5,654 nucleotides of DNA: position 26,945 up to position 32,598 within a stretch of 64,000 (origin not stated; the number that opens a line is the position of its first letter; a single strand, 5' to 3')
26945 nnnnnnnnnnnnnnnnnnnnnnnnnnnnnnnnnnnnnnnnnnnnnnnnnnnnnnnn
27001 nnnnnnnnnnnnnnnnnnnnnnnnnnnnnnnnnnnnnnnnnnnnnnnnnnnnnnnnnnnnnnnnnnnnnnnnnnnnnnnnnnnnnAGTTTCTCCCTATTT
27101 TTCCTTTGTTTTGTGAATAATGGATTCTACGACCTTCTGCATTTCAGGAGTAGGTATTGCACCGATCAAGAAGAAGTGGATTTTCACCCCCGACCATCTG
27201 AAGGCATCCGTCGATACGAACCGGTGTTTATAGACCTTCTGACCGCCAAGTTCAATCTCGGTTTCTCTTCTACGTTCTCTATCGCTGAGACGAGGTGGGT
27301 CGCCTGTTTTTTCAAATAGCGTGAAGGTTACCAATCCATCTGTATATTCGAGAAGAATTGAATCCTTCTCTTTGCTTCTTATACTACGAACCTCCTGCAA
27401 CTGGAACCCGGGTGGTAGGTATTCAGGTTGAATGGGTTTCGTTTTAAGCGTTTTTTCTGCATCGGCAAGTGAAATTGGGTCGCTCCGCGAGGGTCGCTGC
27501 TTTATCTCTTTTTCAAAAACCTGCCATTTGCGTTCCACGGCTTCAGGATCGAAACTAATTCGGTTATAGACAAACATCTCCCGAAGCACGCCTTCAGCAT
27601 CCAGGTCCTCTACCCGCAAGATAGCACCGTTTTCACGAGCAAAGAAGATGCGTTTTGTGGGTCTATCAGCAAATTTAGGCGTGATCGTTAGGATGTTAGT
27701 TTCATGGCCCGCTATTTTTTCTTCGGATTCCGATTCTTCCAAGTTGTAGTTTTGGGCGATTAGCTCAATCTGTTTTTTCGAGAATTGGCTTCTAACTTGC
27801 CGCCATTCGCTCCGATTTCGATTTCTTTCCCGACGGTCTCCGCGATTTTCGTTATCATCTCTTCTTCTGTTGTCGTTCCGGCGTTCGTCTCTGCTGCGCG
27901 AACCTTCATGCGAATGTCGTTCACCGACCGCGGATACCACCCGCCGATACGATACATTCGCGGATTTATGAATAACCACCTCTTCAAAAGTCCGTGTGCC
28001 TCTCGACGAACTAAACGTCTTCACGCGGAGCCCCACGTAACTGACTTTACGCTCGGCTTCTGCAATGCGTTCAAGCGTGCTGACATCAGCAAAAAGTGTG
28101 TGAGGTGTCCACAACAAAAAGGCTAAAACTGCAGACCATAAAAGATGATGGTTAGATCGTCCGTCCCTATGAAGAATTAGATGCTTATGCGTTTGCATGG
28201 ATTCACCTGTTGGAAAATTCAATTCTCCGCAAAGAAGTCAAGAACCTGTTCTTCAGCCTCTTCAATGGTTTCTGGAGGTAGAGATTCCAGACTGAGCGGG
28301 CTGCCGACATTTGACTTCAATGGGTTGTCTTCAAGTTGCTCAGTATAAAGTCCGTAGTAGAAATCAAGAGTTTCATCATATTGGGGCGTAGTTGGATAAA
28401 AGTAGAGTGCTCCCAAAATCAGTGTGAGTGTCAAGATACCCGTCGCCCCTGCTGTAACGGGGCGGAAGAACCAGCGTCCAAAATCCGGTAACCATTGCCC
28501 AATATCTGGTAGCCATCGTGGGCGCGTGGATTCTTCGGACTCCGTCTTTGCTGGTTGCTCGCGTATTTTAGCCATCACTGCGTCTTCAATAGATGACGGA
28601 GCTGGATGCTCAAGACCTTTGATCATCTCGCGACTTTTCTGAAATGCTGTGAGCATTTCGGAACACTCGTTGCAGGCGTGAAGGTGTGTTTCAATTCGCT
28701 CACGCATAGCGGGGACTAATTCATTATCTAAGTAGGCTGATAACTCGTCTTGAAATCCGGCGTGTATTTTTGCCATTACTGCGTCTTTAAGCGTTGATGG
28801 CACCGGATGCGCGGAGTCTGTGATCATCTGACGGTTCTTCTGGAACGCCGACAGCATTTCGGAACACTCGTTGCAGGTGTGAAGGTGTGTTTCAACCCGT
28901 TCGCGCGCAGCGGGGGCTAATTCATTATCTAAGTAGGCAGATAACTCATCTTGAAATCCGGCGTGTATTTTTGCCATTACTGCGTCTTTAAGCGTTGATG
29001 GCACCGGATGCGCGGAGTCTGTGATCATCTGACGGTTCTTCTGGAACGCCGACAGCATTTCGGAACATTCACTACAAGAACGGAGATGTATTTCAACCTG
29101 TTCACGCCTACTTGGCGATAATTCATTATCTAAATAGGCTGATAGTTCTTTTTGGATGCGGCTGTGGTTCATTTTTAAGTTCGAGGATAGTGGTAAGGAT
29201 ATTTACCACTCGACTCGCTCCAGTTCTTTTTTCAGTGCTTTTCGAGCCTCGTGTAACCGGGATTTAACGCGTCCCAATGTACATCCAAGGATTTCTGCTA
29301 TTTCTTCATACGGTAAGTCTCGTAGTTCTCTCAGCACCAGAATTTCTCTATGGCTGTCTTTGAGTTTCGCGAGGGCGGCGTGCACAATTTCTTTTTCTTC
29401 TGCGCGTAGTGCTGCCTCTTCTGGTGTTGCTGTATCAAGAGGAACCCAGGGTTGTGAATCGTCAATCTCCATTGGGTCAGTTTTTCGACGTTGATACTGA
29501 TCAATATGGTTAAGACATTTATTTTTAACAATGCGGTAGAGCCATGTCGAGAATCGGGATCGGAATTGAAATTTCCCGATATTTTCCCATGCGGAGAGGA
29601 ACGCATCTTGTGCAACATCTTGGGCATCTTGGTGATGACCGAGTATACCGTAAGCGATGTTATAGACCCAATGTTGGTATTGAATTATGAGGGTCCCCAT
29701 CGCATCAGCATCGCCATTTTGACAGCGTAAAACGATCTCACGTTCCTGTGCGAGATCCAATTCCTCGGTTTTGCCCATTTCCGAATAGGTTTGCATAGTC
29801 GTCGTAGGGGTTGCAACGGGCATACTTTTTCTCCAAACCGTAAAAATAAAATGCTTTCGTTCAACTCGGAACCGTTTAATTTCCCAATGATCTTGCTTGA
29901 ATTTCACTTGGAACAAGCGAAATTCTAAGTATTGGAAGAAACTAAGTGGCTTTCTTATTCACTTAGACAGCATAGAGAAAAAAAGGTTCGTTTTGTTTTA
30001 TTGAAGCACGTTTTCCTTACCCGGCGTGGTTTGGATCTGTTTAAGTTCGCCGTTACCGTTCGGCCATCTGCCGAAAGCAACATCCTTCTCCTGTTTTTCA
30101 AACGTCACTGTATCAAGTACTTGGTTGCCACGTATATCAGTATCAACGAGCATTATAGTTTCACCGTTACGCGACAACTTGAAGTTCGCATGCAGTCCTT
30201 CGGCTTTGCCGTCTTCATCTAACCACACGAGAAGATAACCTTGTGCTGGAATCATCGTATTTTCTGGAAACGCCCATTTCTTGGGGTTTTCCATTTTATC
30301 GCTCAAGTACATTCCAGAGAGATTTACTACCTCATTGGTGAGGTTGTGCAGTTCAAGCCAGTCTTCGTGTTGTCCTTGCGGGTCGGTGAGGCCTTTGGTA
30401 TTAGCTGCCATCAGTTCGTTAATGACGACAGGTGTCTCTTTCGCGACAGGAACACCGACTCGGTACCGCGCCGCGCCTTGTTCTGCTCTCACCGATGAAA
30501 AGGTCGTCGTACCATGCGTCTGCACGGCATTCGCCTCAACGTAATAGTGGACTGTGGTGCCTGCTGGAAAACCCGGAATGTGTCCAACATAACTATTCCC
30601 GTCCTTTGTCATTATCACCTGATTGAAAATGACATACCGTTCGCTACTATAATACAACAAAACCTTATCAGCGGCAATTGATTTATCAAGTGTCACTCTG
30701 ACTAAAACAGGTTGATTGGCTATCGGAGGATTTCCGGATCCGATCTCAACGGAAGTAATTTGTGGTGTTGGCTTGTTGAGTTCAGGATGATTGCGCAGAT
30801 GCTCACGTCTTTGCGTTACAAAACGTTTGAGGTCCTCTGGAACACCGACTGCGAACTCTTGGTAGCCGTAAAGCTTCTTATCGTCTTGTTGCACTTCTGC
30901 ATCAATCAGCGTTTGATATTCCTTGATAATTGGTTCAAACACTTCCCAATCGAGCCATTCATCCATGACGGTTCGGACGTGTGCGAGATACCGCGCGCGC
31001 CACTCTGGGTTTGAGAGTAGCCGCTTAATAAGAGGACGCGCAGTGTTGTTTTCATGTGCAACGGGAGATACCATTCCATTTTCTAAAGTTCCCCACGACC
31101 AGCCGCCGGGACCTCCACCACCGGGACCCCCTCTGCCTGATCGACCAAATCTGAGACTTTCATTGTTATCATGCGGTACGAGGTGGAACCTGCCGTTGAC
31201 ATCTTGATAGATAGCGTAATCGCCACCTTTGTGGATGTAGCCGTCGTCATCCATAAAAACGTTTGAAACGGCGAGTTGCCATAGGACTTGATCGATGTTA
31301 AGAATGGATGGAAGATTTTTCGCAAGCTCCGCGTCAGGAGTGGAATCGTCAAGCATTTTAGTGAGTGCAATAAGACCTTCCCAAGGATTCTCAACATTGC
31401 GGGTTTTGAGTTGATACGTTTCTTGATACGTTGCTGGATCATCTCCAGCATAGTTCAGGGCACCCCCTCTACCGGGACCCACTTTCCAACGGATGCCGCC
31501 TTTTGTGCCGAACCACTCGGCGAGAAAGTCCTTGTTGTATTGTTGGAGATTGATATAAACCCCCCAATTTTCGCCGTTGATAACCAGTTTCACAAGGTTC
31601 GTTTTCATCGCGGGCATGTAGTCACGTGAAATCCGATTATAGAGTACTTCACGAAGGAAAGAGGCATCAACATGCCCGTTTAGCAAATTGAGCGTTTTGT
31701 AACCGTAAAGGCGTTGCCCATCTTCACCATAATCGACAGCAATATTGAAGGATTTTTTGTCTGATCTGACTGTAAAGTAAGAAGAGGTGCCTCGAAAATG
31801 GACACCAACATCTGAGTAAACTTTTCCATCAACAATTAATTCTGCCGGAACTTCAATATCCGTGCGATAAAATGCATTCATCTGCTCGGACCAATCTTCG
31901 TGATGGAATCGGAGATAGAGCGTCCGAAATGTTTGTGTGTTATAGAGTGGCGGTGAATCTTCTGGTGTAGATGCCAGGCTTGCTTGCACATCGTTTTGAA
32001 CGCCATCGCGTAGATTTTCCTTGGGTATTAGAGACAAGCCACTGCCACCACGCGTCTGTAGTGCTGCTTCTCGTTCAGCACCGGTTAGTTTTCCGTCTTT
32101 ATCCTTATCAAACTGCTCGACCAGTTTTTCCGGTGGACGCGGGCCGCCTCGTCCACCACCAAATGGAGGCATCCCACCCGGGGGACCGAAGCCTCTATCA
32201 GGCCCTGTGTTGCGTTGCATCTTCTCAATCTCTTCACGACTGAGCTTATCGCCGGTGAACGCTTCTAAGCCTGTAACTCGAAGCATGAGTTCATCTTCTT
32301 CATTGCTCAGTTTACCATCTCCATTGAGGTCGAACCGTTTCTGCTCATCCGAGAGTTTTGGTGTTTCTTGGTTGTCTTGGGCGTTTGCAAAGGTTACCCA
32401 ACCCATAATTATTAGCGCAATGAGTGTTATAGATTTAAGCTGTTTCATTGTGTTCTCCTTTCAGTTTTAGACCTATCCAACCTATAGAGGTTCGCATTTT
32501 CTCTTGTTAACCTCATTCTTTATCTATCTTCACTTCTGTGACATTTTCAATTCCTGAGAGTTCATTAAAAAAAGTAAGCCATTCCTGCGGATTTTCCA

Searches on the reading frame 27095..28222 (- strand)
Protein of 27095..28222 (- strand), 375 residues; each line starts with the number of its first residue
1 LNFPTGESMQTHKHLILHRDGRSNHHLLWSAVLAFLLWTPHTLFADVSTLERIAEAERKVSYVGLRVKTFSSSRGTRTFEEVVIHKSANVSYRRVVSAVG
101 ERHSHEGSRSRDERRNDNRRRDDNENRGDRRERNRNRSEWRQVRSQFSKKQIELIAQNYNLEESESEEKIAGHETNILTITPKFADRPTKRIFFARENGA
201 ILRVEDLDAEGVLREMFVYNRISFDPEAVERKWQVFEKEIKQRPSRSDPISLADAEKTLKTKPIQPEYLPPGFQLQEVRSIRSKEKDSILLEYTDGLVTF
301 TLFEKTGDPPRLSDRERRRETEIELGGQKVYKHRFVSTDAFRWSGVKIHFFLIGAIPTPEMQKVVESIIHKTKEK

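Call 47: search_protein_families(library=ncbifam, proteins=[window:27095-28222:-], max_evalue=0.001)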
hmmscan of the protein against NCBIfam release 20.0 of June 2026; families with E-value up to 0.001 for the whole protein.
window:27095-28222:- (375 aa): 1 family
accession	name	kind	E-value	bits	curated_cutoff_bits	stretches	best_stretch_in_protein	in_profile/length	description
NF006990.0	PRK09455.1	equivalog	4.7e-05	22.7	368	1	152-314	120-275/319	sigma-E factor regulatory protein RseB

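Call 51: search_protein_families(library=pfam, proteins=[window:27095-28222:-], max_evalue=0.001)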
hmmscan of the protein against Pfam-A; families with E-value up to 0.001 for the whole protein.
window:27095-28222:- (375 aa): 2 families
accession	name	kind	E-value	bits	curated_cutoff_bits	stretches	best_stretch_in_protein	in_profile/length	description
PF03888.20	MucB_RseB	-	1e-07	32.1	22.3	1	88-233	28-174/178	MucB/RseB N-terminal domain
PF17188.9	MucB_RseB_C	-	0.00035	21.1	30.1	1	265-368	8-96/97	MucB/RseB C-terminal domain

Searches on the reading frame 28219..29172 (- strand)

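Call 47: search_protein_families(library=ncbifam, proteins=[window:28219-29172:-], max_evalue=0.001)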
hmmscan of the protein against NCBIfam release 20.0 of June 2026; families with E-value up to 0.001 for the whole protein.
window:28219-29172:- (317 aa): 9 families
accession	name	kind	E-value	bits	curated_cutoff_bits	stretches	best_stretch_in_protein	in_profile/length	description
TIGR03988.1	antisig_RsrA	equivalog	9.3e-33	112.2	62.5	3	74-138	6-72/77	mycothiol system anti-sigma-R factor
NF052375.1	antisigma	equivalog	1.3e-27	97.2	100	3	144-220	2-84/217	anti-sigma factor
NF052368.1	antisigmaE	subfamily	7.4e-14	51.3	50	1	7-38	8-39/48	anti-sigma factor family protein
TIGR02451.1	anti_sig_ChrR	subfamily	1.1e-11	45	124.5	1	142-225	6-91/216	ChrR family anti-sigma-E factor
NF041468.1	anti_sig_RseA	equivalog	3.3e-09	37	165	0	76-130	43-98/135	anti-sigma E factor RseA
NF010501.0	PRK13920.1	subfamily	4.8e-06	26.4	225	0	144-210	8-76/213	putative anti-sigmaE protein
NF033497.1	rubre_like_arch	subfamily_domain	7.8e-05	22.3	32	0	90-104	9-23/34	rubrerythrin-like domain-containing protein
NF010041.0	PRK13517.1-1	subfamily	0.00031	20.1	332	0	50-126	15-86/368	glutamate--cysteine ligase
NF007949.0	PRK10668.1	equivalog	0.00052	19.5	271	0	20-68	104-152/216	multidrug efflux transporter transcriptional repressor AcrR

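Call 51: search_protein_families(library=pfam, proteins=[window:28219-29172:-], max_evalue=0.001)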
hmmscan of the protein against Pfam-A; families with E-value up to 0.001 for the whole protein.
window:28219-29172:- (317 aa): 5 families
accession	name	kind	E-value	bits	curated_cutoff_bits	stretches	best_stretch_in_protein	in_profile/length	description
PF13490.11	zf-HC2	-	7e-31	106.4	22.2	3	6-36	4-34/35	Putative zinc-finger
PF12376.13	DUF3654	-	4.1e-05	24.2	25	0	15-50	5-40/138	Protein of unknown function (DUF3654)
PF03872.18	RseA_N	-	7e-05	23.7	24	0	141-215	3-75/87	Anti sigma-E protein RseA, N-terminal domain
PF25009.1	DUF7785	-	0.00018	22.3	27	0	25-77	3-57/98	Domain of unknown function (DUF7785)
PF06405.16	RCC_reductase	-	0.00046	19.9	24.9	0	64-113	162-213/253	Red chlorophyll catabolite reductase (RCC reductase)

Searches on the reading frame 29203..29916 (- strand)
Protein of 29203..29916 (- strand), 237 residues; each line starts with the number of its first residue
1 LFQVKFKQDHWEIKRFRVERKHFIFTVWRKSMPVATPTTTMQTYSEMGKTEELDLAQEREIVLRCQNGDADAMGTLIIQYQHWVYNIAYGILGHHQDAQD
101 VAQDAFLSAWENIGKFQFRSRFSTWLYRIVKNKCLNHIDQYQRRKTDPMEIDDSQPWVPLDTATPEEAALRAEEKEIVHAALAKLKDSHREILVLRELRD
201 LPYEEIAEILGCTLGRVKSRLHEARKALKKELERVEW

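Call 47: search_protein_families(library=ncbifam, proteins=[window:29203-29916:-], max_evalue=0.001)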
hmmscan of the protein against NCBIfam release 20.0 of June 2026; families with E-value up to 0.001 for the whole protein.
window:29203-29916:- (237 aa): 102 families (the best 25 are shown)
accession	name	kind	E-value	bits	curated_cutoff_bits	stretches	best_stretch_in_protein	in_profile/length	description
NF008888.0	PRK11922.1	equivalog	4.5e-39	134.4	204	1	47-234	6-198/231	RNA polymerase sigma factor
NF009171.0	PRK12518.1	equivalog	6e-37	127.3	208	1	56-233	12-185/191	RNA polymerase sigma factor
TIGR02937.1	sigma70-ECF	superfamily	8.7e-37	126.3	42.9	1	72-232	2-165/165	sigma-70 family RNA polymerase sigma factor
NF007223.0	PRK09641.1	equivalog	9.5e-37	126.7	209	1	60-234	7-186/187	RNA polymerase sigma factor SigW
TIGR02939.1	RpoE_Sigma70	equivalog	5.8e-36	124.3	236.15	1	57-233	6-187/190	RNA polymerase sigma factor RpoE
NF009166.1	PRK12513.1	equivalog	1.5e-34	119.4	206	1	56-234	7-188/193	RNA polymerase sigma factor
TIGR02948.1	SigW_bacill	equivalog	2.1e-33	116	243.1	1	61-234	8-186/187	RNA polymerase sigma factor SigW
NF004113.0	PRK05602.1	equivalog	2.9e-32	112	208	1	45-234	19-203/211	RNA polymerase sigma factor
NF007225.0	PRK09643.1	equivalog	1.4e-31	109.8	190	1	51-234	7-184/204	RNA polymerase sigma factor SigM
NF007216.0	PRK09638.1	equivalog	1.8e-30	106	194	1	56-234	3-176/180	RNA polymerase sigma factor SigY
TIGR02985.1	Sig70_bacteroi1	subfamily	3.1e-30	105.5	126.4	1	75-232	5-162/162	RNA polymerase sigma-70 factor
NF058625.1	sigma_PG0214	equivalog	1.6e-28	99.5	130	1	76-234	9-163/170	GFO_1088 family ECF-type sigma factor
NF006089.0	PRK08241.1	subfamily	1.3e-27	96.8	240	1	64-233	15-205/343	RNA polymerase subunit sigma-70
NF007229.0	PRK09647.1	equivalog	1.6e-27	96.3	265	1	67-234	40-204/220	RNA polymerase sigma factor SigE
NF009168.0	PRK12515.1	subfamily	2.8e-27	95.4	236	1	58-233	9-180/189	RNA polymerase sigma factor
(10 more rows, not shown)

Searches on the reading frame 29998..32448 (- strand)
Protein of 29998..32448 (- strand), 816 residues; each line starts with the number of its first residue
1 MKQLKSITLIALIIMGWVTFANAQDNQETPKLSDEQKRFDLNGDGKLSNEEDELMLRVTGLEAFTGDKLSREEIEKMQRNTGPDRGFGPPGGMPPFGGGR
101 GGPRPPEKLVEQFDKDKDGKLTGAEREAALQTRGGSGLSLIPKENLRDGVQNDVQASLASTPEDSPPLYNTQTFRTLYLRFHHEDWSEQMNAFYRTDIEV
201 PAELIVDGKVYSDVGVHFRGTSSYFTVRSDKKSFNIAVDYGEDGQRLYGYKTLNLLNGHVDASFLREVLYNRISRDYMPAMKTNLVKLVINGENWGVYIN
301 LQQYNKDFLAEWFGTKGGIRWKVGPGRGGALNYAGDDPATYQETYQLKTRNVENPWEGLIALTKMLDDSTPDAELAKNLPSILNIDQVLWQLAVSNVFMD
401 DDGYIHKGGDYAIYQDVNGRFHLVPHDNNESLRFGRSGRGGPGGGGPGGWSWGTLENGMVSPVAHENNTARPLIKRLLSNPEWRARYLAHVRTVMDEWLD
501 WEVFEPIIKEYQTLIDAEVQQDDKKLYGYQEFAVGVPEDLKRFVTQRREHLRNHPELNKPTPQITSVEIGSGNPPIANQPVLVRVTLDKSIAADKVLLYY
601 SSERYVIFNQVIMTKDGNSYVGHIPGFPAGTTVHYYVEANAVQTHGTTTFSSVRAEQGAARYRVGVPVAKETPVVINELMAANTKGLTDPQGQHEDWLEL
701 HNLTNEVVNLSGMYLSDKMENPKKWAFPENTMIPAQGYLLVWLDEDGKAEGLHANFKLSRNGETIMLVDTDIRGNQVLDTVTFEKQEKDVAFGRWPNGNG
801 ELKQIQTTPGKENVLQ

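Call 51: search_protein_families(library=pfam, proteins=[window:29998-32448:-], max_evalue=0.001)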
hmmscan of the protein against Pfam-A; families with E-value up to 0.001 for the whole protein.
window:29998-32448:- (816 aa): 5 families
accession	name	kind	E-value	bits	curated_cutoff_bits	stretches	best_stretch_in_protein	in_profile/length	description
PF08757.17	CotH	-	6e-44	151.3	23.8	1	216-551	1-322/322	CotH kinase protein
PF00932.25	LTD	-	2.4e-13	50.8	34.3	1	669-783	3-107/109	Lamin Tail Domain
PF13499.12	EF-hand_7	-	4.2e-05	24.3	30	0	37-77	9-45/67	EF-hand domain pair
PF00036.39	EF-hand_1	-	8.3e-05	22.3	25.4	0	109-125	5-21/29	EF hand domain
PF13202.12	EF-hand_5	-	0.0002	21.1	25.9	0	38-51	7-20/25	EF hand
